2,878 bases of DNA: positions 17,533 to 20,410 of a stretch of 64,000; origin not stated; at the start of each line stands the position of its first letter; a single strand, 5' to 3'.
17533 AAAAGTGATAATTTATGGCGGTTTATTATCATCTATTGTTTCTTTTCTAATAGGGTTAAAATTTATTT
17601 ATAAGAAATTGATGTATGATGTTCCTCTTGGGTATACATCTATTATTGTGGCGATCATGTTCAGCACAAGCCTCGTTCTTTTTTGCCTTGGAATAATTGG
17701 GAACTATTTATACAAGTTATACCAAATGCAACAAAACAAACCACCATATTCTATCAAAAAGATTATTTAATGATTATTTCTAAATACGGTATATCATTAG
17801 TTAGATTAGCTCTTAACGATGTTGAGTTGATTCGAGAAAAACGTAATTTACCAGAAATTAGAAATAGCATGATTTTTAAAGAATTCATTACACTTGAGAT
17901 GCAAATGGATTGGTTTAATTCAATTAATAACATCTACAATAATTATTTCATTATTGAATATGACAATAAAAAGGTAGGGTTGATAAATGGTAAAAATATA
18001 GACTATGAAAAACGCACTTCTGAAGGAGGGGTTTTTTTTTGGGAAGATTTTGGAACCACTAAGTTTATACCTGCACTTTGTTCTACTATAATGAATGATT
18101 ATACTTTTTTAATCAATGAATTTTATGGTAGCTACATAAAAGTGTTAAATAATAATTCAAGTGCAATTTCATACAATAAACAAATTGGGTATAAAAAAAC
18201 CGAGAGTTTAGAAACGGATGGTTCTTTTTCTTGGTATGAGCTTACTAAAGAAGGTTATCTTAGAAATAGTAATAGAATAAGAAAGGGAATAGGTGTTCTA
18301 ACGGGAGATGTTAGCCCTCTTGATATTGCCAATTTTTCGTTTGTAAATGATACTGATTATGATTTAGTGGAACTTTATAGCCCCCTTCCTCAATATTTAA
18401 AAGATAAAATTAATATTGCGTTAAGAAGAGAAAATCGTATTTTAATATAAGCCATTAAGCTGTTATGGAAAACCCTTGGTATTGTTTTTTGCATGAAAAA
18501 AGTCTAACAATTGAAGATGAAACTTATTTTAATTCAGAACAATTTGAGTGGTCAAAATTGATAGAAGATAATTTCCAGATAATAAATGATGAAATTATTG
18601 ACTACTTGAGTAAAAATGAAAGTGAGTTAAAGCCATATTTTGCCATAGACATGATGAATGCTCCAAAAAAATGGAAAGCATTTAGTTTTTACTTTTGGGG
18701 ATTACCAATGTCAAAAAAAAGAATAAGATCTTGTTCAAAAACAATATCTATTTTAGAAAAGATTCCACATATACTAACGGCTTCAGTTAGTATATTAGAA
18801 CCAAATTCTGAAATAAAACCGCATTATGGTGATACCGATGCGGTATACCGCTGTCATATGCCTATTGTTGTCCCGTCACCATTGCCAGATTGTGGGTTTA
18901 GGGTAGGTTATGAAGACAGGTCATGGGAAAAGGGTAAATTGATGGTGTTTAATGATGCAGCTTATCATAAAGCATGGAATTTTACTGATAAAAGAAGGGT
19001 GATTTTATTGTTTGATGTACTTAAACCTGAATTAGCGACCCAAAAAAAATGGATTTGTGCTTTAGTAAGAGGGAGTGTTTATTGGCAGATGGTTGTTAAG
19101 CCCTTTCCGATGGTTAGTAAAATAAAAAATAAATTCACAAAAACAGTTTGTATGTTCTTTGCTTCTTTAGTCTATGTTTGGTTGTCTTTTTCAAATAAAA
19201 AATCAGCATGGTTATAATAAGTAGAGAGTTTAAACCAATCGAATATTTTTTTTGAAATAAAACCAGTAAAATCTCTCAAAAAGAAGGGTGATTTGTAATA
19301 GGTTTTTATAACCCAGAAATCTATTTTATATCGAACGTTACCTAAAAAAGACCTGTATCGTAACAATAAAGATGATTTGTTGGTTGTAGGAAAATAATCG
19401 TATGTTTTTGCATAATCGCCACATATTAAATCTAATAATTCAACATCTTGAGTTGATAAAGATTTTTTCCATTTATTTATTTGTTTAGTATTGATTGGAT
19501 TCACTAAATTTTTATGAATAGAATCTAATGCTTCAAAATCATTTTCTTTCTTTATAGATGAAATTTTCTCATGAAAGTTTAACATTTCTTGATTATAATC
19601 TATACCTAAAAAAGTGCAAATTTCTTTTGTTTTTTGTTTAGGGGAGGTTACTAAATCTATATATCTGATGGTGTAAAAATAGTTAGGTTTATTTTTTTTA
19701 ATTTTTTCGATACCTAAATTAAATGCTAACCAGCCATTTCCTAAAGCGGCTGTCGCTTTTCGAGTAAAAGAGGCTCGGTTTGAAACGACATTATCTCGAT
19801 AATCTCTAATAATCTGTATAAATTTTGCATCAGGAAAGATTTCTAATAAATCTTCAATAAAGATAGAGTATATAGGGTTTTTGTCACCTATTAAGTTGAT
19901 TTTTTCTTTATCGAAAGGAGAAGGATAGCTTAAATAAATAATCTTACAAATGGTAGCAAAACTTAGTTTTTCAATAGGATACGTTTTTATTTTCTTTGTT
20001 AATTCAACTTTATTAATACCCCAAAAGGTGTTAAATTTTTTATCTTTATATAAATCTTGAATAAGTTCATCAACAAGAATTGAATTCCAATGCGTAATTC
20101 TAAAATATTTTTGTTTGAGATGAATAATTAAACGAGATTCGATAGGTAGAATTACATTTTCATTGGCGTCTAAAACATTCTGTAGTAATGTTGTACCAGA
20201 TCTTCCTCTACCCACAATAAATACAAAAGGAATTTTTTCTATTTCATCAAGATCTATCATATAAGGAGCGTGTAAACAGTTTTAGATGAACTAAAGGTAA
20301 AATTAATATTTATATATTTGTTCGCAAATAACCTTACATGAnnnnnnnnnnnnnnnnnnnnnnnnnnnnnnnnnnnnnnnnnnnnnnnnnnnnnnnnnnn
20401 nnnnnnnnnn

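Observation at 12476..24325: Arn/Gtr-like lipid-carrier glycosylation locus with an ACP-built acyl group, hydroxylase, sulfotransferase and TMTC-like GT-C/TPR terminal transferases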

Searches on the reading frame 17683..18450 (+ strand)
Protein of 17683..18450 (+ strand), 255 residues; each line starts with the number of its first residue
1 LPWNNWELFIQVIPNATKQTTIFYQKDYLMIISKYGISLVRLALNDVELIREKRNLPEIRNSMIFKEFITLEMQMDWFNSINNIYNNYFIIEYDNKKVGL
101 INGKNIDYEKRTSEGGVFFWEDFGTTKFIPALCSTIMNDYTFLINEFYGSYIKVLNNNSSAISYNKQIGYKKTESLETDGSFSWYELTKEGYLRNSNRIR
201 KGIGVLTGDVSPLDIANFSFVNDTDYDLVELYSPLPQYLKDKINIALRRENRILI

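Call 3: search_protein_families(library=pfam, proteins=[window:17683-18450:+], max_evalue=0.01)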
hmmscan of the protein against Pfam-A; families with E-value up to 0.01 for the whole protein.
window:17683-18450:+ (255 aa): 1 family
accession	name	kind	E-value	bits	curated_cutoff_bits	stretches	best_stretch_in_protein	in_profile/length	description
PF13420.13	Acetyltransf_4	-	3.1e-05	24.5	24.3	1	43-175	5-139/155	Acetyltransferase (GNAT) domain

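Call 6: search_protein_families(library=ncbifam, proteins=[window:17683-18450:+], max_evalue=0.001)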
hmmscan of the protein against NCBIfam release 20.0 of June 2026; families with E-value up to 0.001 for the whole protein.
window:17683-18450:+ (255 aa): 2 families
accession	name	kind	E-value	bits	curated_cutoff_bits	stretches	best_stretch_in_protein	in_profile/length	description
TIGR03585.1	PseH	equivalog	4e-12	46.5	93.1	1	38-176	2-139/156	UDP-4-amino-4,6-dideoxy-N-acetyl-beta-L-altrosamine N-acetyltransferase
NF011709.0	PRK15130.1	equivalog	9.6e-06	25.5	218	1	80-173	51-143/186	spermidine N1-acetyltransferase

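Call 33: search_solved_structures(query=window:17770-18450:+, max_evalue=0.01)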
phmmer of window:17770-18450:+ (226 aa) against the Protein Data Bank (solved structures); distinct sequences matched with E-value up to 0.01: 5.
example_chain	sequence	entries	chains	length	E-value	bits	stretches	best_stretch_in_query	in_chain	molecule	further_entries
6vfm_A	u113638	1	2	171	6.1e-06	29.3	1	13-143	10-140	Spermidine N1-acetyltransferase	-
6vfn_A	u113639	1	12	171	1.4e-05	28.1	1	13-143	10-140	Spermidine N1-acetyltransferase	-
6cy6_A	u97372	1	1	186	0.0013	21.7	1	48-143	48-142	Spermidine N(1)-acetyltransferase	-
3wr7_A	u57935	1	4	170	0.0014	21.6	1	50-143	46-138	Spermidine N1-acetyltransferase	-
4r9m_A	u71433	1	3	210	0.0018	21.2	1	48-143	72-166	Spermidine N(1)-acetyltransferase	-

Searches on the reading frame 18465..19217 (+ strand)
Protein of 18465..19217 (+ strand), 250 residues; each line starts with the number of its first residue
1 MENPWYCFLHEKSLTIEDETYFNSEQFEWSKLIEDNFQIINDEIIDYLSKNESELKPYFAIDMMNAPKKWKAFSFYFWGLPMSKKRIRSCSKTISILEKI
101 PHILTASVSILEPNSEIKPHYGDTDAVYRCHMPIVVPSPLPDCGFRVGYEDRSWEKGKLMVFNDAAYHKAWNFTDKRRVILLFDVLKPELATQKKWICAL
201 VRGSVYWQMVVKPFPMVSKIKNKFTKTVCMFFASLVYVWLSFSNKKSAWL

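Call 3: search_protein_families(library=pfam, proteins=[window:18465-19217:+], max_evalue=0.01)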
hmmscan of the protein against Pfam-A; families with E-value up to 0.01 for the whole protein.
window:18465-19217:+ (250 aa): 1 family
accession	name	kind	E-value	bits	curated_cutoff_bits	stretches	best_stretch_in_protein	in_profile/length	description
PF05118.21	Asp_Arg_Hydrox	-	3.6e-40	137.8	22.6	1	34-188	1-157/157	Aspartyl/Asparaginyl beta-hydroxylase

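Call 6: search_protein_families(library=ncbifam, proteins=[window:18465-19217:+], max_evalue=0.001)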
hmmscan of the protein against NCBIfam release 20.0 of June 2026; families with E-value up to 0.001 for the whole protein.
window:18465-19217:+ (250 aa): 2 families
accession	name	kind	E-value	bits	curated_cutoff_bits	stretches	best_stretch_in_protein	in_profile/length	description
NF052565.1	OrnLipAcylHsRhiz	equivalog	1.5e-32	112.8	450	1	21-191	44-216/259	ornithine lipid ester-linked acyl 2-hydroxylase OlsC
NF033391.2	lipid_A_LpxO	equivalog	1.5e-16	60.3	500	1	4-189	38-222/297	lipid A hydroxylase LpxO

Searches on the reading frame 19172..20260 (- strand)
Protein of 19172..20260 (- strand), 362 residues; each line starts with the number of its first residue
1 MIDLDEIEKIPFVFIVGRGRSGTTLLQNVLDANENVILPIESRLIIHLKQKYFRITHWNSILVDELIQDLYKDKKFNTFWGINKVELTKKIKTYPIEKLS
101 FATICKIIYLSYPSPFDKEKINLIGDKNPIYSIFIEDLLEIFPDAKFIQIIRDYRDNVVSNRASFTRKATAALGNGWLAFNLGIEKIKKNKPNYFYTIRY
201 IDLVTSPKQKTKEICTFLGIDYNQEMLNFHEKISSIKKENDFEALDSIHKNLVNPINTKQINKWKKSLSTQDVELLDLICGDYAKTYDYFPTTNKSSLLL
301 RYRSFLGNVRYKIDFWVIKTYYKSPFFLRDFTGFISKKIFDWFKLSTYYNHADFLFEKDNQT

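Call 3: search_protein_families(library=pfam, proteins=[window:19172-20260:-], max_evalue=0.01)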
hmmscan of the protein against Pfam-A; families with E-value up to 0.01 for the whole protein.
window:19172-20260:- (362 aa): 3 families
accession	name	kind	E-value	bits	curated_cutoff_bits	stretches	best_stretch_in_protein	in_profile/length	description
PF13469.12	Sulfotransfer_3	-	1.2e-26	94.7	27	1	11-223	1-215/216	Sulfotransferase family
PF00685.33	Sulfotransfer_1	-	3.6e-12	46.7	22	1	143-282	89-249/255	Sulfotransferase domain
PF17784.7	Sulfotransfer_4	-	0.0004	20.7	22.8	1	132-170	78-116/215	Sulfotransferase domain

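Call 6: search_protein_families(library=ncbifam, proteins=[window:19172-20260:-], max_evalue=0.001)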
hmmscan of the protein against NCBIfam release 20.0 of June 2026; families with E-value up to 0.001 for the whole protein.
window:19172-20260:- (362 aa): 1 family
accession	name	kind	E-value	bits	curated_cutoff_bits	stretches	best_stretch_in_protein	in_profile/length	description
NF052394.1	NodProtNoeE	equivalog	3.5e-06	26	500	0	9-48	6-46/387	nodulation protein NoeE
